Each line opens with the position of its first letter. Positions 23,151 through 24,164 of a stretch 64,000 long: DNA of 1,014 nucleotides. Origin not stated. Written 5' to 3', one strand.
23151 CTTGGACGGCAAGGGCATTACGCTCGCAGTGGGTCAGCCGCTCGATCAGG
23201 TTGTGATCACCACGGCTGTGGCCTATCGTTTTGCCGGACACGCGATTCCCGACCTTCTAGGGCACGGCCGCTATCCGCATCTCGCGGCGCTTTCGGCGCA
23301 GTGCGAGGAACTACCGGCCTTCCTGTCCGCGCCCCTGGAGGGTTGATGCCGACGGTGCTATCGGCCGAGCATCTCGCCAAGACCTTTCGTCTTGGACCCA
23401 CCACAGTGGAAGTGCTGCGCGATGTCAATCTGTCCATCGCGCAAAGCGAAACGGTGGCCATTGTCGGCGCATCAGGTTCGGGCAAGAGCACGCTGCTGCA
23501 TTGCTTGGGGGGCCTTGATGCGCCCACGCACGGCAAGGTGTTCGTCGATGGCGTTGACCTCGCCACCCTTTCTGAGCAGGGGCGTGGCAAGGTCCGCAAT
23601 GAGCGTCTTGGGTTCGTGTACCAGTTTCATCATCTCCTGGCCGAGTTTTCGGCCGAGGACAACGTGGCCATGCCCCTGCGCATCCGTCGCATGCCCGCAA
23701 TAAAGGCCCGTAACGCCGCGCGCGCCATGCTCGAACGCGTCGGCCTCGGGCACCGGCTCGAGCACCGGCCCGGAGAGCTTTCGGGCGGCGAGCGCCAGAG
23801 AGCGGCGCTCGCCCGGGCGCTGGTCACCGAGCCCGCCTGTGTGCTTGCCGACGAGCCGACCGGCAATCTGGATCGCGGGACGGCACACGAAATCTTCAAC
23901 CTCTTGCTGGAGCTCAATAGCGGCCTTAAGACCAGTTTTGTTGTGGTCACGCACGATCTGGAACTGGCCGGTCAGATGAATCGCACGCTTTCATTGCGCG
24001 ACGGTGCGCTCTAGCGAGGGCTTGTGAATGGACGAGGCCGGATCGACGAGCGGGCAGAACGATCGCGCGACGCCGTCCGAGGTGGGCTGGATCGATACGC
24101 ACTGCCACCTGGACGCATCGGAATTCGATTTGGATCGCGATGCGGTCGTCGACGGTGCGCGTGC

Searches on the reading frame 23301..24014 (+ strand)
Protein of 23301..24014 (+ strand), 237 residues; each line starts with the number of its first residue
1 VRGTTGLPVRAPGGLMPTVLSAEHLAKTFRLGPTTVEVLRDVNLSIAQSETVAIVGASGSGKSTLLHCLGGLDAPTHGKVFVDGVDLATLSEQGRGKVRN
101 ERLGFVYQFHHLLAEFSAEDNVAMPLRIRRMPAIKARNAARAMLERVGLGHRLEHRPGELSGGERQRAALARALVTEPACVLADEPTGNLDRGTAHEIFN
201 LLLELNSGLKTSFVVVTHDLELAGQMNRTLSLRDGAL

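Call 67: search_protein_families(library=pfam, proteins=[window:23301-24014:+], max_evalue=0.001)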
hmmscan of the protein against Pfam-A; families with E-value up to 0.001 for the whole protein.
window:23301-24014:+ (237 aa): 4 families
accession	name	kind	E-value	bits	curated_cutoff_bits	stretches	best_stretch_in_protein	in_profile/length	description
PF00005.33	ABC_tran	-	4.2e-32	112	25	1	39-187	1-136/137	ABC transporter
PF13304.12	AAA_21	-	2.7e-06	28.1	27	0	53-82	3-26/304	AAA domain, putative AbiEii toxin, Type IV TA system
PF02463.25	SMC_N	-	3e-05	24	40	0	159-231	136-210/220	RecF/RecN/SMC N terminal domain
PF13555.12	AAA_29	-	0.0002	21.5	27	1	43-66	16-39/61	P-loop containing region of AAA domain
